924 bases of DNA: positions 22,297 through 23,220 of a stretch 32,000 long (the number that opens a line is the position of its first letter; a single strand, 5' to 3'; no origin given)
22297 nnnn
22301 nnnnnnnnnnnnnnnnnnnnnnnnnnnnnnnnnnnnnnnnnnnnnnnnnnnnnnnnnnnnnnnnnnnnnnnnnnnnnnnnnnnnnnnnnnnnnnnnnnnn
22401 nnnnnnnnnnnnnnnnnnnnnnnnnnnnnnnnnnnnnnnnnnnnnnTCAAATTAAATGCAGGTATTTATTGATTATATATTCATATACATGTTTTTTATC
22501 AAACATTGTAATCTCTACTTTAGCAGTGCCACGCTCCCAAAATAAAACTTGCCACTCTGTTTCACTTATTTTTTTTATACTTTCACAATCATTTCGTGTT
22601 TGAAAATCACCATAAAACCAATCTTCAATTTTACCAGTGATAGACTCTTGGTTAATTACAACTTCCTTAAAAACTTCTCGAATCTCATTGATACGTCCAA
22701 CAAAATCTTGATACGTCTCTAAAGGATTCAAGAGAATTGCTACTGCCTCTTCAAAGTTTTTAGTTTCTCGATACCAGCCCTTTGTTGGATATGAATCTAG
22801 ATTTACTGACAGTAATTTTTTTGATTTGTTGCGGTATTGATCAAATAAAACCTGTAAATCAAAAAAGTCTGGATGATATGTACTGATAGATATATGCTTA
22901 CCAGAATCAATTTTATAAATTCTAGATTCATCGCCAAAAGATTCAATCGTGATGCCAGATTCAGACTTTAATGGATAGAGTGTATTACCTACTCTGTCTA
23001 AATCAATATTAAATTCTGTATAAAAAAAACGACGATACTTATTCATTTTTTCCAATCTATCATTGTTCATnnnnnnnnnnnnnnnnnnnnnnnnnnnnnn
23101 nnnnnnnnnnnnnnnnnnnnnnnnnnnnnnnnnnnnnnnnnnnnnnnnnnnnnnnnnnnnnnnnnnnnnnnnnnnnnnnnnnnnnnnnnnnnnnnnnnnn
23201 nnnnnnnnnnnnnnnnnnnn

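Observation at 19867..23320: AT-rich islet between polA and a DEAD-box helicase is an orphan toxin/immunity cassette array with no full-length toxin nearby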

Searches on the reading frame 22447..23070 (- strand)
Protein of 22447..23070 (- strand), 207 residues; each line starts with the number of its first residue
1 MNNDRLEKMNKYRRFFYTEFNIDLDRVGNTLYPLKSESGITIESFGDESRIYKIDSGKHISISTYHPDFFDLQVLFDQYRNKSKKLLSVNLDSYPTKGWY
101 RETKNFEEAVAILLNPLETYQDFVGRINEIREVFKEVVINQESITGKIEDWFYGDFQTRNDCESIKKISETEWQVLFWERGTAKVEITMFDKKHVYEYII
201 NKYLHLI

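Call 3: search_protein_families(library=pfam, max_evalue=1, proteins=[window:22447-23070:-])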
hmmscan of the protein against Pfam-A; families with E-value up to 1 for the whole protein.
window:22447-23070:- (207 aa): 1 family
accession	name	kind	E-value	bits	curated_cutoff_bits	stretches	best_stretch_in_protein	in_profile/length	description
PF11687.14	DUF3284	-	0.012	15.9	23.7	1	133-200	3-71/119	Domain of unknown function (DUF3284)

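Call 22: search_protein_families(library=ncbifam, max_evalue=1, proteins=[window:22447-23070:-])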
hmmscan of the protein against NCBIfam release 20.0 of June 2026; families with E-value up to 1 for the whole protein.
window:22447-23070:- (207 aa): 0 families

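Call 23: find_homologous_proteins(query=window:22447-23070:-, max_evalue=0.01)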
Query window:22447-23070:- (207 aa): 2 proteins with E <= 0.01 among 61 candidates.
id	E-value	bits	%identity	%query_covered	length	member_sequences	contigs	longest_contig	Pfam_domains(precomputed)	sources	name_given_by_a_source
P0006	2.8e-134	463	100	100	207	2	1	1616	-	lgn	-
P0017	1.7e-79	284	62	100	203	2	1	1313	-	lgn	-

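Call 25: find_encoding_contigs(protein=P0017, flank=10000)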
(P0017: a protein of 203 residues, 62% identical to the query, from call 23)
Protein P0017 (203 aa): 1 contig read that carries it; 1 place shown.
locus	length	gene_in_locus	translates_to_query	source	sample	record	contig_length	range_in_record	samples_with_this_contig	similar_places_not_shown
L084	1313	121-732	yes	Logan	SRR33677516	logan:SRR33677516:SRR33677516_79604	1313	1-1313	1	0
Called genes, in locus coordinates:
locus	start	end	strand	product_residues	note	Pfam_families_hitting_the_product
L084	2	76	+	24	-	?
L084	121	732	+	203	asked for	-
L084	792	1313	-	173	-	?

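Call 42: search_protein_families(library=padloc, max_evalue=0.01, proteins=[L081:3579-4799:+, L081:4759-7035:+, L081:7040-8146:+, window:22447-23070:-])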
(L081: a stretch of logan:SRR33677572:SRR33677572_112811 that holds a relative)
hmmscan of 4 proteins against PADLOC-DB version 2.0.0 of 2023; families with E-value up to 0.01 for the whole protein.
L081:3579-4799:+ (406 aa): 64 families (the best 25 are shown)
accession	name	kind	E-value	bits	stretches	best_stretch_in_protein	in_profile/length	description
PDLC02649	DrmMII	-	3.6e-168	557.9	1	4-402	6-416/422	DrmMII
PDLC03232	MTase_II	-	3.7e-106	353.7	1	4-401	5-457/465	Type II methyltransferase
PDLC03234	MTase_II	-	7.8e-90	299.8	1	3-402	5-364/375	Type II methyltransferase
PDLC03378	MTase_II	-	6e-83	277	1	1-403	1-329/344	Type II methyltransferase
PDLC03326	MTase_II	-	1.1e-78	263.3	2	95-401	65-373/412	Type II methyltransferase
PDLC02648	DrmMII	-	6.5e-67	224.3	1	3-401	22-448/468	DrmMII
PDLC03272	MTase_II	-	1.7e-65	219.8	1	2-401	74-387/407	Type II methyltransferase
PDLC02656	DrmMII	-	1.1e-64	217.1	2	6-236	8-232/491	DrmMII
PDLC03237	MTase_II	-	3.4e-63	212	2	5-218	796-977/1036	Type II methyltransferase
PDLC00033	DruM2|DruM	-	1.3e-62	210.3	1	5-403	24-363/368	DNA cytosine methylase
PDLC00026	DruM2|DruM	-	1.9e-58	196.6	1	2-401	4-315/336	DNA cytosine methylase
PDLC00027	DruM2|DruM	-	3.3e-54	182.6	2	95-400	61-347/361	DNA cytosine methylase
PDLC00031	DruM2|DruM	-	2.3e-50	169.7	1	6-400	15-347/361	DNA cytosine methylase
PDLC03307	MTase_II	-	3.3e-49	166.1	3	176-402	156-367/382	Type II methyltransferase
PDLC00030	DruM2|DruM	-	1.2e-47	160.9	1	3-401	6-361/380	DNA cytosine methylase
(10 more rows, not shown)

L081:4759-7035:+ (758 aa): 0 families

L081:7040-8146:+ (368 aa): 1 family
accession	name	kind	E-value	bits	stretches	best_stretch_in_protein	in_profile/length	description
PDLC04349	PDC-M03B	-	0.00038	18.1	1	91-163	130-201/232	-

window:22447-23070:- (207 aa): 0 families

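Call 43: search_protein_representatives(protein=window:22447-23070:-)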
Query: 207 residues. Proteins with E-value up to 0.001 (for the whole library): 17; up to 1e-10: 10; up to 1e-30: 4. The best 17 are listed.
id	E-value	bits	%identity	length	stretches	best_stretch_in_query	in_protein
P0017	5.5e-80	283.9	64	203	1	1-207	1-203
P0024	3.2e-44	167.1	32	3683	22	57-133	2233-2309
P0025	1.2e-42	162.0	41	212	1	11-207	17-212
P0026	7.9e-31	123.4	32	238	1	10-207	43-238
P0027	3.1e-23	98.6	36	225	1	10-206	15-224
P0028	1.5e-22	96.3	31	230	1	8-206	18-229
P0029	2.5e-18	82.5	34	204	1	11-204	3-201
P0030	6.0e-16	74.8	39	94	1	116-207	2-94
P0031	2.2e-14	69.7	37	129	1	10-124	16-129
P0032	1.0e-12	64.3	31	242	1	14-206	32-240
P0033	2.1e-10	56.7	32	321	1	48-207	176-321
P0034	1.2e-07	47.7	28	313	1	119-207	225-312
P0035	1.3e-06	44.3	28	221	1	72-206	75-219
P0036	4.6e-06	42.5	32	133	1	106-206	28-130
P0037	6.6e-06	42.0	33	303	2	126-204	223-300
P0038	1.4e-05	40.9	26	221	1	68-206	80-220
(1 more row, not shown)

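Call 45: search_protein_families(library=pfam, max_evalue=0.1, proteins=[P0033, P0034, P0037, P0025, P0026, P0032, P0035, P0024])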
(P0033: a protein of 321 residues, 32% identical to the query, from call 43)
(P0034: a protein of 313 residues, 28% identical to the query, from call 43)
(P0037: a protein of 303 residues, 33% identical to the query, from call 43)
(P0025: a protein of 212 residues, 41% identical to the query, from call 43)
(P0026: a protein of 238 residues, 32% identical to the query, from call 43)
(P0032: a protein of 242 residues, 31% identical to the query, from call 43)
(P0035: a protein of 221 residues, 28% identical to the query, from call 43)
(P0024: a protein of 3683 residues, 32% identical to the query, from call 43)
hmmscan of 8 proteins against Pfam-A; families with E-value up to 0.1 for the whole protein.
P0033 (321 aa): 1 family
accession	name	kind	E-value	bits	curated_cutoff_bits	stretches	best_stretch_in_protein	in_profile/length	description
PF14021.12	TNT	-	3.4e-12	47.1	27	1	25-127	2-88/88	Tuberculosis necrotizing toxin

P0034 (313 aa): 1 family
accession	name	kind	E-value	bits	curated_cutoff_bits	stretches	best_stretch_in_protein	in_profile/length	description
PF14021.12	TNT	-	5.9e-12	46.3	27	1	26-107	1-73/88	Tuberculosis necrotizing toxin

P0037 (303 aa): 1 family
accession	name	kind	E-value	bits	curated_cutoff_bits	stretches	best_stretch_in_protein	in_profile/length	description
PF14021.12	TNT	-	2.1e-10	41.3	27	1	25-126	2-87/88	Tuberculosis necrotizing toxin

P0025 (212 aa): 0 families

P0026 (238 aa): 0 families

P0032 (242 aa): 0 families

P0035 (221 aa): 0 families

P0024 (3683 aa): 7 families
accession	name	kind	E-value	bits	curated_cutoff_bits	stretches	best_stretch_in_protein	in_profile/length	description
PF09380.16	FERM_C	-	8e-25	87.6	23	1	204-293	1-92/93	FERM C-terminal PH-like domain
PF00373.23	FERM_M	-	1.4e-18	67.7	23.8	1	92-200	3-112/112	FERM central domain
PF17449.7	YrzK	-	3.1e-14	53.4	27.8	0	1147-1171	7-31/54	Uncharacterized YrzK-like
PF09379.16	FERM_N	-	8.6e-13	48.4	22.7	1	13-75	1-63/64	FERM N-terminal domain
PF19026.7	UBA_HYPK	-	5.9e-05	22.8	27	0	1416-1435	12-31/41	HYPK UBA domain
PF08736.16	FA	-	0.0015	18.9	30.6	1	299-327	2-29/44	FERM adjacent (FA)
PF11092.13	Alveol-reg_P311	-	0.0023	18.5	25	0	1212-1242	34-64/67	Neuronal protein 3.1 (p311)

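Call 48: find_encoding_contigs(protein=P0025, flank=8000, max_places=5)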
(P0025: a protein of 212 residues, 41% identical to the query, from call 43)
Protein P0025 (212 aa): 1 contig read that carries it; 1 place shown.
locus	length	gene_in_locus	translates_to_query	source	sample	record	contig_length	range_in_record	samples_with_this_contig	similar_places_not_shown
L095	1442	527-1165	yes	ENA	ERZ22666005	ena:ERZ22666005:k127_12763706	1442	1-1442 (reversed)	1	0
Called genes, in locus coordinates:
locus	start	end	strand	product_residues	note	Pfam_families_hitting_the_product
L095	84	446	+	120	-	-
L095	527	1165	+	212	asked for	-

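Call 49: find_encoding_contigs(protein=P0033, flank=8000, max_places=5)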
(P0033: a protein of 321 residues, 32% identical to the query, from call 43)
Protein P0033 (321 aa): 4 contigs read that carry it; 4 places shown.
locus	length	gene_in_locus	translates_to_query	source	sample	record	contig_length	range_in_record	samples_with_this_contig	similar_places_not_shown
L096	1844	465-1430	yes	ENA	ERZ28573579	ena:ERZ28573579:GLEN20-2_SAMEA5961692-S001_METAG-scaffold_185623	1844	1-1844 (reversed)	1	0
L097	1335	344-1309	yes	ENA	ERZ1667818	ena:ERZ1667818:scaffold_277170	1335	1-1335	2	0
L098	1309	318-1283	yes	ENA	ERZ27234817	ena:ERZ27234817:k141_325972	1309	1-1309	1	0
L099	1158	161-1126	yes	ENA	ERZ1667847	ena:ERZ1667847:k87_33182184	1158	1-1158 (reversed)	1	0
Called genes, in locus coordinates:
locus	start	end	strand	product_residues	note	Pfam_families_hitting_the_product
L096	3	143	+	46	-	?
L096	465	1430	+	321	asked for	PF14021:TNT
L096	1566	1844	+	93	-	?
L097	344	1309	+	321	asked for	PF14021:TNT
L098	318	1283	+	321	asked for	PF14021:TNT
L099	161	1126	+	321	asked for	PF14021:TNT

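Call 51: predict_structure(alignment_id=A1)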
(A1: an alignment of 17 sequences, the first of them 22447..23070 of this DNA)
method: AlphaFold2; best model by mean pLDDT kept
length: 207 residues; sequences in the alignment: 17
mean_pLDDT: 88.9   pTM: 0.87
mean pLDDT of the five models: 88.9, 88.8, 88.6, 88.2, 88.0
residues with pLDDT >= 90: 123; 70-90: 70; 50-70: 14; < 50: 0
segments of 3 or more residues with pLDDT < 50: none
pLDDT, mean of each block of 10 residues (from residue 1): 77 89 93 94 94 95 97 94 71 76 88 92 92 78 80 85 95 96 96 96 91
secondary structure, 60 per line:
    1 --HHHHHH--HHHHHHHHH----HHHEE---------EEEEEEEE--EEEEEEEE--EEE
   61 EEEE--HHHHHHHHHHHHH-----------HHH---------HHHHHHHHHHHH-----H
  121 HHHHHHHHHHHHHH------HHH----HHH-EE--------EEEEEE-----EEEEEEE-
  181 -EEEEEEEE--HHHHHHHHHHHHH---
elements in order: H3-8 H11-19 E38-45 E48-55 E58-64 H67-79 H103-114 H120-134 E162-167 E173-179 E182-189 H192-204

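Call 55: fold_search(model_id=the predicted structure, library=pdb)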
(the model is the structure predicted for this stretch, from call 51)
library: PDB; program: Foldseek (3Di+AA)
matches with E <= 10: 532; with E <= 0.001: 0
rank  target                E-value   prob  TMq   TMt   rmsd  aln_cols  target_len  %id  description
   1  7q5t_AAA              2.7e-02  0.18  0.16  0.14  14.1       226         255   10  The tandem SH2 domains of SYK with a bound FCER1G diphospho-ITAM peptide (released 2021-11-24)
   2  7q5t_CCC              2.8e-02  0.13  0.15  0.13  15.0       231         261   11  The tandem SH2 domains of SYK with a bound FCER1G diphospho-ITAM peptide (released 2021-11-24)
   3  7q5u_CCC              3.6e-02  0.18  0.17  0.15  14.2       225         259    9  The tandem SH2 domains of SYK with a bound CD3G diphospho-ITAM peptide (released 2021-11-24)
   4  7q5w_CCC              6.0e-02  0.13  0.17  0.15  15.0       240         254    9  The tandem SH2 domains of SYK with a bound TYROBP diphospho-ITAM peptide (released 2021-11-24)
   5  7q5t_BBB              6.0e-02  0.13  0.17  0.14  14.1       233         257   10  The tandem SH2 domains of SYK with a bound FCER1G diphospho-ITAM peptide (released 2021-11-24)
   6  7q5u_AAA              6.7e-02  0.14  0.17  0.15  14.5       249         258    9  The tandem SH2 domains of SYK with a bound CD3G diphospho-ITAM peptide (released 2021-11-24)
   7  7q5u_EEE              9.0e-02  0.10  0.16  0.13  14.8       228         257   11  The tandem SH2 domains of SYK with a bound CD3G diphospho-ITAM peptide (released 2021-11-24)
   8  7q5w_DDD              9.0e-02  0.10  0.16  0.13  15.2       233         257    8  The tandem SH2 domains of SYK with a bound TYROBP diphospho-ITAM peptide (released 2021-11-24)
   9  4fl2                  9.5e-02  0.15  0.22  0.10  16.7       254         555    9  Structural and Biophysical Characterization of the Syk Activation Switch (released 2012-11-28)
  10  7q5t_DDD              1.1e-01  0.06  0.14  0.12  15.2       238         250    9  The tandem SH2 domains of SYK with a bound FCER1G diphospho-ITAM peptide (released 2021-11-24)
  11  4xz1_A                1.2e-01  0.10  0.17  0.14  16.2       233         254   10  ZAP-70-tSH2:Compound-B adduct (released 2015-07-29)
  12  7q5t_FFF              1.3e-01  0.08  0.15  0.14  14.3       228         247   10  The tandem SH2 domains of SYK with a bound FCER1G diphospho-ITAM peptide (released 2021-11-24)
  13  4fbn                  1.5e-01  0.08  0.14  0.13  17.9       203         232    9  Insights into structural integration of the PLCgamma regulatory region and mechanism of autoinhibition and activation ba (released 2012-10-31)
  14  1a81_A                1.8e-01  0.09  0.18  0.16  15.3       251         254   10  CRYSTAL STRUCTURE OF THE TANDEM SH2 DOMAIN OF THE SYK KINASE BOUND TO A DUALLY TYROSINE-PHOSPHORYLATED ITAM (released 1998-10-21)
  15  7sa7_D                1.9e-01  0.08  0.16  0.15  15.0       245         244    9  Crystal structure of the apo SH2 domains of Syk (released 2021-10-13)
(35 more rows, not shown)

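Call 57: list_cluster_members(proteins=[P0026, P0027, P0028, P0029, P0032, P0034, P0035, P0037, P0038, P0036])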
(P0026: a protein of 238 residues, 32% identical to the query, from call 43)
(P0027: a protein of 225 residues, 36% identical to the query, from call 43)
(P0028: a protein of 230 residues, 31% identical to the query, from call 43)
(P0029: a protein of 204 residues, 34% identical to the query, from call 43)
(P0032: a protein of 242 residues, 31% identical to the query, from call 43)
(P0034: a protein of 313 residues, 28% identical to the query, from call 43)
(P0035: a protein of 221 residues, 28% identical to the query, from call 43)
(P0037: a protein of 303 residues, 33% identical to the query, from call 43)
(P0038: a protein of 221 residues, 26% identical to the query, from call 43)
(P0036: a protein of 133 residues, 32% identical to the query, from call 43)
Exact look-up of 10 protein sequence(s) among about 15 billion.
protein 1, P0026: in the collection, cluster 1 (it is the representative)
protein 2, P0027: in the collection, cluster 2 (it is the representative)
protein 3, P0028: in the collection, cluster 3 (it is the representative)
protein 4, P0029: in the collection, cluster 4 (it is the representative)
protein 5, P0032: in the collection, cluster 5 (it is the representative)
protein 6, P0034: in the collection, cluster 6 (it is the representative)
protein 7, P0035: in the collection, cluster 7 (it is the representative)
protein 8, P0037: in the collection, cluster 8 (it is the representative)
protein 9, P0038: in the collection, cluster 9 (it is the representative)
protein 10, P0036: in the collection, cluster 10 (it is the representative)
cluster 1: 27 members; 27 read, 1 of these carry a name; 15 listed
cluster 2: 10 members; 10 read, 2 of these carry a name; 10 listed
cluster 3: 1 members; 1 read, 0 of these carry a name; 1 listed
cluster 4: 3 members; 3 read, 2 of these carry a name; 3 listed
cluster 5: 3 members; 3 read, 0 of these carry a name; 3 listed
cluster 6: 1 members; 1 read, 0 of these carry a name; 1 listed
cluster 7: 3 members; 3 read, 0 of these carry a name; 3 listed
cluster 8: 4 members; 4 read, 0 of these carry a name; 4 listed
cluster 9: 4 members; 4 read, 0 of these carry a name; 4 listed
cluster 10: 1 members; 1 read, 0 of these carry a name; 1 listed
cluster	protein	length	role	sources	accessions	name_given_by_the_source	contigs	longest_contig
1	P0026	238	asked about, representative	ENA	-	-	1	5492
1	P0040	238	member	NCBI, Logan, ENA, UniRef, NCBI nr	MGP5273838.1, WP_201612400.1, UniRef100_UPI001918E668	hypothetical protein ACTXLK_11015 [Psychrobacter faecalis] | hypothetical protein n=1 Tax=Psychrobacter immobilis TaxID=498 RepID=UPI001918E668 | hypothetical protein [Psychrobacter immobilis]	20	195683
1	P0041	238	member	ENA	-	-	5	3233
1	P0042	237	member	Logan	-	-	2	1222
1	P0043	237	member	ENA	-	-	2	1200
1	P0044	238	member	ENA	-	-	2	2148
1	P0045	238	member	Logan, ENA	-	-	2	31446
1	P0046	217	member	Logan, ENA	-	-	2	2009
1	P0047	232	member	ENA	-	-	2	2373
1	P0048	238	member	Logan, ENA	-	-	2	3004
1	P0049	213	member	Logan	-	-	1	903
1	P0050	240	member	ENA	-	-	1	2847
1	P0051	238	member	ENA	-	-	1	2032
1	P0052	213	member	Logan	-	-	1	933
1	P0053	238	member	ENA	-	-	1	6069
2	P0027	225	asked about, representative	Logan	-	-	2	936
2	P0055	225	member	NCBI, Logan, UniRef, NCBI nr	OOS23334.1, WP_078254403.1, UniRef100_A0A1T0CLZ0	hypothetical protein [Moraxella pluranimalium] | Uncharacterized protein n=1 Tax=Moraxella pluranimalium TaxID=470453 ...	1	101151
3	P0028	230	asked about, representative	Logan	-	-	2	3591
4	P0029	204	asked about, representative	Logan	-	-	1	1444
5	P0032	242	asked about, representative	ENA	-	-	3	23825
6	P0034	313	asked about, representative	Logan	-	-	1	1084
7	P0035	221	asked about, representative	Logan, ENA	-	-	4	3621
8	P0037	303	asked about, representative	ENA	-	-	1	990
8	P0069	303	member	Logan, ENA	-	-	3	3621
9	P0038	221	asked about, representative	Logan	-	-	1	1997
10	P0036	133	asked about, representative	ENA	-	-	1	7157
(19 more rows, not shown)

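Call 58: find_encoding_contigs(protein=P0040, flank=8000, max_places=4)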
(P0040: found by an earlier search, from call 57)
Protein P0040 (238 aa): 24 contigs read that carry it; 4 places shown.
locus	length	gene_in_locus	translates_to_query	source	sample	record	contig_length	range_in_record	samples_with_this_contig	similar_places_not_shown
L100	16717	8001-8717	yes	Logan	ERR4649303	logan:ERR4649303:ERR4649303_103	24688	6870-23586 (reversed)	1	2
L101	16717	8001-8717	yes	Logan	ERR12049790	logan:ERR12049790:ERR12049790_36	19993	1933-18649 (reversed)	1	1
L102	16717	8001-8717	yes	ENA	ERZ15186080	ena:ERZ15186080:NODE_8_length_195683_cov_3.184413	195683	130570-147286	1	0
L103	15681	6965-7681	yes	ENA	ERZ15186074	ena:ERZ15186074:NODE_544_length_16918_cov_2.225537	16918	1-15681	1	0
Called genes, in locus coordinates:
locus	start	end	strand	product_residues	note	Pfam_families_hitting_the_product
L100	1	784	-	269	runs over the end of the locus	PF01863:YgjP-like, PF10263:SprT-like (faint), PF08325:WLM (weak)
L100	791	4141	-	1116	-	PF04313:HSDR_N, PF04851:ResIII, PF18766:SWI2_SNF2, PF22679:T1R_D3-like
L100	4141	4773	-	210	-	-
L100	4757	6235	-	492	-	PF02463:SMC_N, PF13175:AAA_15, PF13476:AAA_23, PF13514:AAA_27 (weak), PF13304:AAA_21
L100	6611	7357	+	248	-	-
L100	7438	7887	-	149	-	-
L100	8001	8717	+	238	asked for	-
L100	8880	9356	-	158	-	-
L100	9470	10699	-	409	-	PF01420:Methylase_S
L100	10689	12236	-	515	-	PF12161:HsdM_N, PF02384:N6_Mtase, PF07669:Eco57I (faint)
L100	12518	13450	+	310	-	-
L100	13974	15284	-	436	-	PF02040:ArsB, PF03600:CitMHS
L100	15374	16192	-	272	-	PF03358:FMN_red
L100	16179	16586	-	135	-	PF03960:ArsC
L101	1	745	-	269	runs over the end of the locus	PF01863:YgjP-like, PF10263:SprT-like (faint), PF08325:WLM (weak)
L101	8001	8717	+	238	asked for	-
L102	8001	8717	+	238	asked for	-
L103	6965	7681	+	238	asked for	-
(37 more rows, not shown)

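Call 59: find_encoding_contigs(protein=P0069, flank=8000, max_places=3)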
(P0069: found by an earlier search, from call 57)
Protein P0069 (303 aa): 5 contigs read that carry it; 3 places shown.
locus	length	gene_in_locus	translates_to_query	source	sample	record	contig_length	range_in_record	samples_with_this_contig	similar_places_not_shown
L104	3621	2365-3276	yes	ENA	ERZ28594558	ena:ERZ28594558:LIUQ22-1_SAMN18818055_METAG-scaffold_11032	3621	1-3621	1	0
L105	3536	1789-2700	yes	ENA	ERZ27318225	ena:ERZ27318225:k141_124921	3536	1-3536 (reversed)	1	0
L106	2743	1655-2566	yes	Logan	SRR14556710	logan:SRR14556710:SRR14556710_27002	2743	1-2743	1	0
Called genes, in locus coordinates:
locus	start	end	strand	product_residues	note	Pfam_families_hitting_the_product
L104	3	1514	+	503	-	?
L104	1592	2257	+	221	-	-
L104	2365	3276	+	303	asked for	PF14021:TNT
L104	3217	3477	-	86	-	-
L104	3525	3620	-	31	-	?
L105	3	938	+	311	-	?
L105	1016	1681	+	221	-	-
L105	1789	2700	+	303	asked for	PF14021:TNT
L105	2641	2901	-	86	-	-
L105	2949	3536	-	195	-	?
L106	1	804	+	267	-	?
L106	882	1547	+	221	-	-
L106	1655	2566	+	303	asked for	PF14021:TNT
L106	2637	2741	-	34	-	?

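Call 60: search_protein_families(library=pfam, max_evalue=0.01, proteins=[L104:3-1511:+, L104:1592-2254:+, L100:6611-7354:+, L100:7438-7884:-, L100:8880-9353:-, L095:84-443:+])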
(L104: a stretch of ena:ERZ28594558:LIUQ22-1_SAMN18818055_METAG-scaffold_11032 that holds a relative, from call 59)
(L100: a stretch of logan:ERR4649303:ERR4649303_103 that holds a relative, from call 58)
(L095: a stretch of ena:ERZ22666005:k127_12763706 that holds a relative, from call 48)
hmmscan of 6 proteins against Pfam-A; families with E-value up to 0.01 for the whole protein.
L104:3-1511:+ (503 aa): 1 family
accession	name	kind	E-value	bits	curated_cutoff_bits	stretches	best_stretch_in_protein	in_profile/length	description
PF14021.12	TNT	-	1.3e-12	48.4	27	1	374-489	1-86/88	Tuberculosis necrotizing toxin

L104:1592-2254:+ (221 aa): 0 families

L100:6611-7354:+ (248 aa): 0 families

L100:7438-7884:- (148 aa): 0 families

L100:8880-9353:- (157 aa): 0 families

L095:84-443:+ (120 aa): 0 families
